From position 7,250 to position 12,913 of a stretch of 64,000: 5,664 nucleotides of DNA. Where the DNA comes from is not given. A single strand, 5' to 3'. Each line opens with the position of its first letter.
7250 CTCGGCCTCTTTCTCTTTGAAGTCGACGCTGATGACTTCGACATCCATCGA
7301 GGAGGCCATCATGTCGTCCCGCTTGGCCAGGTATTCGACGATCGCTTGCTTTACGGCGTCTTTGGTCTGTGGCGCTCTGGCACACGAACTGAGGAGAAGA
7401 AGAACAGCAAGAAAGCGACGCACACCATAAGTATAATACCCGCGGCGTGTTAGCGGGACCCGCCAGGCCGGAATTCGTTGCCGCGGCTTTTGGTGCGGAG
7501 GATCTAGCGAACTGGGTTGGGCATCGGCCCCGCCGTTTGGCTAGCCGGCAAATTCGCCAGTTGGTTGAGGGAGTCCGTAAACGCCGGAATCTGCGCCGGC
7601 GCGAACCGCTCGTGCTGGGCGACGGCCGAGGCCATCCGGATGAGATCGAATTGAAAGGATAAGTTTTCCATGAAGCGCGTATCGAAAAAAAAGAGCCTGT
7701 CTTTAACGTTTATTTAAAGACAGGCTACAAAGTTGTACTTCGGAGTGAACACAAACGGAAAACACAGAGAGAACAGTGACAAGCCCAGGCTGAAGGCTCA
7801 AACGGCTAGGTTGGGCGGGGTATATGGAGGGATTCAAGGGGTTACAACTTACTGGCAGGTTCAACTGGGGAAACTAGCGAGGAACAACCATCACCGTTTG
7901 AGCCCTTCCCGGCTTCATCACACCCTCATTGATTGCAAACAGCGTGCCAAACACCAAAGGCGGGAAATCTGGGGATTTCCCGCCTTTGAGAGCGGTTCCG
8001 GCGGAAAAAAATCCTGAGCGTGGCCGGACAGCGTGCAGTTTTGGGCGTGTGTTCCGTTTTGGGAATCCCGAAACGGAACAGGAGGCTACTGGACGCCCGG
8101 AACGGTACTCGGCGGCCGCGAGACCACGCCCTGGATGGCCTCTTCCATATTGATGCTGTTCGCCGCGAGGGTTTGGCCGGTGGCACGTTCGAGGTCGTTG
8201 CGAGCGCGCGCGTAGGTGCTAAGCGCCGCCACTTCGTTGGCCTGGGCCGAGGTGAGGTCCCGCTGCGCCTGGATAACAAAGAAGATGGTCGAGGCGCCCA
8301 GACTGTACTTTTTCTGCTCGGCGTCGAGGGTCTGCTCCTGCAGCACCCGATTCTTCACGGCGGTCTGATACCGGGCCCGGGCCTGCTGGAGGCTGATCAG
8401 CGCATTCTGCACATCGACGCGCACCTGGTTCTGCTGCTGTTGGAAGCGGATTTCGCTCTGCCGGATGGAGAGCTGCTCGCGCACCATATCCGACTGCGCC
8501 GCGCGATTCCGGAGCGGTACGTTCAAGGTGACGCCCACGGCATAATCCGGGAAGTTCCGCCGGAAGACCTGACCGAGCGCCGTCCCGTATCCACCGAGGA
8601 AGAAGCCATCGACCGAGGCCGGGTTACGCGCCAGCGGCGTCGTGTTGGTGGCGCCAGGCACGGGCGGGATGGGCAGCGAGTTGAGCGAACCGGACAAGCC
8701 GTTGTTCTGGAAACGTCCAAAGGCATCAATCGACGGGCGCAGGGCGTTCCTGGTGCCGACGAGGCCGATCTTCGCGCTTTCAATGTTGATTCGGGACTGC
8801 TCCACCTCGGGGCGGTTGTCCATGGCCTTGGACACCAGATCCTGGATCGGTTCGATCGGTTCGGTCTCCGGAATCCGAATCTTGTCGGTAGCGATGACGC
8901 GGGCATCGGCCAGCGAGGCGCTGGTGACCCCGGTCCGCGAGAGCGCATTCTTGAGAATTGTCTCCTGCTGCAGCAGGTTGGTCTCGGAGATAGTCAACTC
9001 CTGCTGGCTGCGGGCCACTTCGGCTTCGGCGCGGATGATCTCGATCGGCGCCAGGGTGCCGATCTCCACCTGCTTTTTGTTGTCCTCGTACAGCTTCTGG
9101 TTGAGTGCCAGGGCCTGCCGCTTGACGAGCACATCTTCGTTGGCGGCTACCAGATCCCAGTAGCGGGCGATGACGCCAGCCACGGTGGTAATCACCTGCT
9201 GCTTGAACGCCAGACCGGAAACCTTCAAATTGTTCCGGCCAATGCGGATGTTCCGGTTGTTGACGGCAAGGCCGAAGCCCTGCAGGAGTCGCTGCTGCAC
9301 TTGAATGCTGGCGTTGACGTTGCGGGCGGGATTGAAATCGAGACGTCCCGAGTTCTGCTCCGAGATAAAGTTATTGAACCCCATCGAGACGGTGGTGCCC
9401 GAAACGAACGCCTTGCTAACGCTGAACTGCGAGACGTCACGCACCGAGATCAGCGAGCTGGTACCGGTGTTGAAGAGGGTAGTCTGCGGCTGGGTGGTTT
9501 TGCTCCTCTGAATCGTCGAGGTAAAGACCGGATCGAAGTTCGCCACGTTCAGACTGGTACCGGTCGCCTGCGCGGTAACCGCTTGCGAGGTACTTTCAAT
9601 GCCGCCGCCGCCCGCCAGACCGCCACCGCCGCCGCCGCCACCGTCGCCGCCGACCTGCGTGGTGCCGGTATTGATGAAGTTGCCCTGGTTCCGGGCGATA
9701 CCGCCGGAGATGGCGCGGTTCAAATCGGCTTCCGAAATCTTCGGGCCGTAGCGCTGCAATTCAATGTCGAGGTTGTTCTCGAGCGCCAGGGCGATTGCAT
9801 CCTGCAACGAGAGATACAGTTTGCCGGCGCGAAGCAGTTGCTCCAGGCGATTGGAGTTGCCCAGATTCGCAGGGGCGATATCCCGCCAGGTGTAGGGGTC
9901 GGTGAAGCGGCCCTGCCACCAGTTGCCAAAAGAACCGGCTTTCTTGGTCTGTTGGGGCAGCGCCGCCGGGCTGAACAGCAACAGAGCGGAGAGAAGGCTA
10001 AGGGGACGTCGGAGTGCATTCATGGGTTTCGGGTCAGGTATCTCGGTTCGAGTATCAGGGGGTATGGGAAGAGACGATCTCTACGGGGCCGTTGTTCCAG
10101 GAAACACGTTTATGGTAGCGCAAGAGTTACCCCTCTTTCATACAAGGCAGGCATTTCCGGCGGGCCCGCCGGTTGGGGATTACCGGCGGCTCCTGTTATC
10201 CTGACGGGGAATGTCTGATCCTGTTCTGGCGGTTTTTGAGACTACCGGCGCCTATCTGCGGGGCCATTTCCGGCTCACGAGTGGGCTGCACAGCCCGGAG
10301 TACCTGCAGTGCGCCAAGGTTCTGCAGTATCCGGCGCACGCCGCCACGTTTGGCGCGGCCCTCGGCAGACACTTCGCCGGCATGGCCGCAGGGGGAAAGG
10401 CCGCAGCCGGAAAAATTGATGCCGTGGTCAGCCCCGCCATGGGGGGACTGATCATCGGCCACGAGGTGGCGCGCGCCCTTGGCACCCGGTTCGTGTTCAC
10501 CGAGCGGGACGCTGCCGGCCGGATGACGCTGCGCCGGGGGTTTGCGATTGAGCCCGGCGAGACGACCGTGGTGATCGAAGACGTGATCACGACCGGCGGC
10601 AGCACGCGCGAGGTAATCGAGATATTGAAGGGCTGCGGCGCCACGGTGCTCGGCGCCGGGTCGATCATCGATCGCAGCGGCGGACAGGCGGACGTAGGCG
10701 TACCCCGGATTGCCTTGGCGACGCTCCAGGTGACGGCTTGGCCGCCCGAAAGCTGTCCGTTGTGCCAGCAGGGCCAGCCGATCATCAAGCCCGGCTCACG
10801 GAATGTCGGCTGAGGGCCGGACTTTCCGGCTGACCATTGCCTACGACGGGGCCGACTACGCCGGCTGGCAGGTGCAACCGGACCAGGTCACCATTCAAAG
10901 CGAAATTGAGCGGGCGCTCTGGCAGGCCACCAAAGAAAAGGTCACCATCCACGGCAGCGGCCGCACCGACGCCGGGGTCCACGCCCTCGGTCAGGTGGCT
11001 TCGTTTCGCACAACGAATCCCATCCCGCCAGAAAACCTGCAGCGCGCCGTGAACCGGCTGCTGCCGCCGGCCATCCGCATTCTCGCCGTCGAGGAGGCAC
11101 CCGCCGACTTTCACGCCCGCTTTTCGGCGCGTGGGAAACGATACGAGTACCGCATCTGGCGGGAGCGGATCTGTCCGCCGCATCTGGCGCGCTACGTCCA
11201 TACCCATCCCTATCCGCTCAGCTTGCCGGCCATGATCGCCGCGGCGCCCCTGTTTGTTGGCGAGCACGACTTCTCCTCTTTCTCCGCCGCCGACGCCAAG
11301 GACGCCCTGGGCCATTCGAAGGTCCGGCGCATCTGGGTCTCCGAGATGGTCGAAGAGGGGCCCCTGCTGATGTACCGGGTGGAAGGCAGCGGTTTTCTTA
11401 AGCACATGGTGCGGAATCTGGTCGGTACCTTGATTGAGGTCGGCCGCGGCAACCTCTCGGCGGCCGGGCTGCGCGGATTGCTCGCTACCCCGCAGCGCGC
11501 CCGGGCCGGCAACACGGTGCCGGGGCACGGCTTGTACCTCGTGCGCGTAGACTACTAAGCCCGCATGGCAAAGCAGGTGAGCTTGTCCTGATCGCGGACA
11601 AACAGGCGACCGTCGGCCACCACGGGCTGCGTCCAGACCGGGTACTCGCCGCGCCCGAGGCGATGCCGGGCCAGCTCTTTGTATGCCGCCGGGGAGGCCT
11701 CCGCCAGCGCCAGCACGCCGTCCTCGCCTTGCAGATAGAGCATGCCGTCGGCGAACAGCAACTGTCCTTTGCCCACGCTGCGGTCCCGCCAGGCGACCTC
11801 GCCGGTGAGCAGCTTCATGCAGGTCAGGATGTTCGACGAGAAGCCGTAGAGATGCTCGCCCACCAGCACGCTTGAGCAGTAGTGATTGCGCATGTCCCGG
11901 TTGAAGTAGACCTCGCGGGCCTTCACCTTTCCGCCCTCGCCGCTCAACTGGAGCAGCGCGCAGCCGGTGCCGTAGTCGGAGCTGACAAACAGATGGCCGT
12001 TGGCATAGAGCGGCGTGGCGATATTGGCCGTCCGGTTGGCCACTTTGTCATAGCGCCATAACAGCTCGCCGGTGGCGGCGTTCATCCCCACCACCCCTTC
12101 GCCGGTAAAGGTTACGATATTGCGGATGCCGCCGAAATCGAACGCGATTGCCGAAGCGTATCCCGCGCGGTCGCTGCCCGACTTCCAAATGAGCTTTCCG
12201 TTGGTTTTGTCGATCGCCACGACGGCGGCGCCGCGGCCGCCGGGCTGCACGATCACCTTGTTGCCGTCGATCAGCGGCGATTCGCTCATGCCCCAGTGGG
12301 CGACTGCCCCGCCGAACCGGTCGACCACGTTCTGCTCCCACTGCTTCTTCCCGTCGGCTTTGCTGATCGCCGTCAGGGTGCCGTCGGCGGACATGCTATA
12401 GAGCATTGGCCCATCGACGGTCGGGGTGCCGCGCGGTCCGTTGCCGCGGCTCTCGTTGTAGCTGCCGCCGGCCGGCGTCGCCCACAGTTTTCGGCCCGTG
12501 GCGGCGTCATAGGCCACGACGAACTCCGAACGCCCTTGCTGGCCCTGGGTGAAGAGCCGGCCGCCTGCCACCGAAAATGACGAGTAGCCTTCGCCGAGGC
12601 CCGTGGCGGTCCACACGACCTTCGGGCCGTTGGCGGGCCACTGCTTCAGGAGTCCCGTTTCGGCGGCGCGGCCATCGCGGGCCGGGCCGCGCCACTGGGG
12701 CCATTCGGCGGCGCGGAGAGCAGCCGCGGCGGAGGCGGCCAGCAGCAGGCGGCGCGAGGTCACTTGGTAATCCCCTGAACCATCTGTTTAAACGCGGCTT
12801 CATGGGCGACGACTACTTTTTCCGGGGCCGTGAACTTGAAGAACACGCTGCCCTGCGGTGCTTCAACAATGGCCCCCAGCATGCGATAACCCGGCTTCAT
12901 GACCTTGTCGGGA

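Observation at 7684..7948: Perfect sigma-54 promoter driving an ORF-free, highly structured C-rich RNA that ends in a strong terminator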

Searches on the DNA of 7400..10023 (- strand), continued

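Call 62: search_rna_families(source=L035, start=7220, end=7440, threshold=evalue, max_evalue=5)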
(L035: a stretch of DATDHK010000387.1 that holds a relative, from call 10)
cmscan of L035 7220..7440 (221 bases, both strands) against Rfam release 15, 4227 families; matches with E-value up to 5: 0.
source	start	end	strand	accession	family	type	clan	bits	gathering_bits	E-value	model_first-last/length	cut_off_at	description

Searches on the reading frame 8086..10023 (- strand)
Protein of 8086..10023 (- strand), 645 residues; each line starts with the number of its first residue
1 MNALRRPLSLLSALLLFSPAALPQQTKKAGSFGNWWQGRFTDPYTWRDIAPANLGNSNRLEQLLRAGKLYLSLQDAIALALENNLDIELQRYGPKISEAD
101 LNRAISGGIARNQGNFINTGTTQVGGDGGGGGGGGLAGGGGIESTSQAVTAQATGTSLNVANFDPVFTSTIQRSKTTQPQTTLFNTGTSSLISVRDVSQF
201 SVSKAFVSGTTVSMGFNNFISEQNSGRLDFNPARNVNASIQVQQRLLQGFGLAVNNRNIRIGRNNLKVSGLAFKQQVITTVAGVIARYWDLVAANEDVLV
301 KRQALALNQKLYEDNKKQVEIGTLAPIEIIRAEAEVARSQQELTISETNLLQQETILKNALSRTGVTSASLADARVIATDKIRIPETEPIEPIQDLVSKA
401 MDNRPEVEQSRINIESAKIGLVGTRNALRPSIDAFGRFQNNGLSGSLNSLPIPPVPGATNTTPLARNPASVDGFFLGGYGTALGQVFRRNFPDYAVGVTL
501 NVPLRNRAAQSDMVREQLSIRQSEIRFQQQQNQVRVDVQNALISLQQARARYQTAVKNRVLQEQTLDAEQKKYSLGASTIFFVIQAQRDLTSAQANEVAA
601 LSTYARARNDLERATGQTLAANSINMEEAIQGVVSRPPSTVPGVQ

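Call 8: search_protein_families(library=pfam, proteins=[window:8086-10023:-], max_evalue=0.01)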
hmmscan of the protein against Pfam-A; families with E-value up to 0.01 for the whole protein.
window:8086-10023:- (645 aa): 1 family
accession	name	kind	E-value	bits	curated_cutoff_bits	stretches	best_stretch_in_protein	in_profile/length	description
PF02321.23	OEP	-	1.9e-39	135.9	22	2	394-616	2-187/187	Outer membrane efflux protein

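Call 10: find_related_loci(query=window:8086-10023:-, collection=genome_contigs, flank=6000)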
Query window:8086-10023:- (645 aa) in genome_contigs; peptide patterns used: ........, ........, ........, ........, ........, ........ (x = any residue, [..] = any of these).
271 stretches matched a pattern; 188 encode a relative of the query (tblastn E <= 1e-3); the best 80 are kept; 80 distinct loci.
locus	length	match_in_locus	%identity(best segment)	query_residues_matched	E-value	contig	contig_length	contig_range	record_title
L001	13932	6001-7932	92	1-645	0e+0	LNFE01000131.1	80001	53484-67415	MAG: Acidobacteria bacterium Ga0077553 Ga0077553_1113.1, whole genome shotgun sequence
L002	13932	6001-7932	91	1-645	0e+0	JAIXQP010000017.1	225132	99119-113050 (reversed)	MAG: Acidobacteriales bacterium isolate C4_MAG_00032 pond_C4_MAG_00032_000000000040, whole genome shotgun sequence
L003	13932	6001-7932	94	1-645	0e+0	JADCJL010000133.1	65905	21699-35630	MAG: Acidobacteriaceae bacterium isolate M025S2SP1A36QC M025S2_133, whole genome shotgun sequence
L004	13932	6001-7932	89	1-645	0e+0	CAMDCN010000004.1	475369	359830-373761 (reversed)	MAG: Candidatus Sulfopaludibacter sp. SbA3 isolate MiH-16apr19-209 genome assembly, contig: MiH-16apr19-C7, whole genome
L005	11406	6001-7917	93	1-640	0e+0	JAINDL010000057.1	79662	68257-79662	MAG: Bryobacteraceae bacterium CoA2 C42 k141_541771_flag_1_multi_29.0000_len_79662, whole genome shotgun sequence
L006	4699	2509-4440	87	1-645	0e+0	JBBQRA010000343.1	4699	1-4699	MAG: Bryobacterales bacterium isolate Co_metawrap_1626 Cmw_1626_k141_23657760_length_4699_cov_8.0000, whole genome shotg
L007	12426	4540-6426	68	6-644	0e+0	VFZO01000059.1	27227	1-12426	MAG: Acidobacteria bacterium isolate M_DeepCast_100m_m2_066 M_DeepCast_100m_m2_066_Ga0194119_10003068, whole genome shot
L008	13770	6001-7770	62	36-645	0e+0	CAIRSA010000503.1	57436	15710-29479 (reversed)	MAG: uncultured Acidobacteriia bacterium isolate Umea1_bin-0121 genome assembly, contig: bin-0121:503/588, whole genome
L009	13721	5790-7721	55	2-643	0e+0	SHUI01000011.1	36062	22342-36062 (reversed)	MAG: Bryobacterales bacterium isolate Baikal-deep-G2 BACOMB-C5039, whole genome shotgun sequence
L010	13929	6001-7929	56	6-644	0e+0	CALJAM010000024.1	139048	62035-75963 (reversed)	MAG: uncultured Bryobacteraceae bacterium isolate S1_Bin_MAXBIN__189_1 genome assembly, contig: c_000000786869, whole ge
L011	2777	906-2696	56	36-642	0e+0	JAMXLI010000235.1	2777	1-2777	MAG: Acidobacteriales bacterium isolate Bin.001_Pasture k127_64342, whole genome shotgun sequence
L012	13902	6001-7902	55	4-643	0e+0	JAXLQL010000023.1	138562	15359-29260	MAG: Bryobacteraceae bacterium isolate STL-ACI2 C1.117.fa-23, whole genome shotgun sequence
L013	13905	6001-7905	55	1-636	0e+0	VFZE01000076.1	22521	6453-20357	MAG: Acidimicrobiia bacterium isolate K_DeepCast_65m_m1_022 K_DeepCast_65m_m1_022_Ga0194128_10003848, whole genome shotg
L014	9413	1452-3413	54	1-644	0e+0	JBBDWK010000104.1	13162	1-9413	MAG: Bryobacteraceae bacterium isolate LejiaD_62_16 Lejia_D_7396_length_13162_cov_9, whole genome shotgun sequence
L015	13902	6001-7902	53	1-642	0e+0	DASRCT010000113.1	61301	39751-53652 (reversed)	MAG TPA_asm: Bryobacteraceae bacterium isolate SMAG_U9960 k141_229523, whole genome shotgun sequence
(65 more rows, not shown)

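Call 30: search_protein_families(library=ncbifam, proteins=[window:8086-10023:-], max_evalue=0.01)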
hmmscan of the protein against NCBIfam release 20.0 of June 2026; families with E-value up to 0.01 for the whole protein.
window:8086-10023:- (645 aa): 3 families
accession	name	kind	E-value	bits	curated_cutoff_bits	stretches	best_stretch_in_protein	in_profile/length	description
TIGR01844.1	type_I_sec_TolC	subfamily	2.2e-15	56.6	225.15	1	493-629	274-411/414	TolC family outer membrane protein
TIGR01845.1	outer_NodT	subfamily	1.6e-07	30.6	210.05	2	272-419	159-298/460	efflux transporter outer membrane subunit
NF007002.0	PRK09465.1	equivalog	0.0023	16.5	495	1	496-624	90-219/460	outer membrane channel protein TolC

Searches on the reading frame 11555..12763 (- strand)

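Call 8: search_protein_families(library=pfam, proteins=[window:11555-12763:-], max_evalue=0.01)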
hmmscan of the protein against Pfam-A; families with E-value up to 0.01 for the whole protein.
window:11555-12763:- (402 aa): 5 families
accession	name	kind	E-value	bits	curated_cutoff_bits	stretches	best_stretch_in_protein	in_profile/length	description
PF13360.13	PQQ_2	-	1.9e-45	155.8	27.6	2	81-326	4-232/233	Outer membrane protein assembly factor BamB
PF01011.28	PQQ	-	2.5e-09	36.8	26.7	0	43-96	523-574/595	Glucose/ethanol/alcohol dehydrogenase, beta-propeller domain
PF13570.13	Beta-prop_ACSF4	-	3e-08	33.9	133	1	117-399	60-328/329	Beta-alanine-activating enzyme, beta-propeller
PF23727.1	Beta-prop_FAM234A_B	-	0.0025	16.8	26.4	0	80-146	52-118/467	FAM234A/B beta-propeller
PF25293.1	Beta-prop_EMC1_N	-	0.0038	17.4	34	0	166-282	73-191/219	EMC1 N-terminal beta-propeller domain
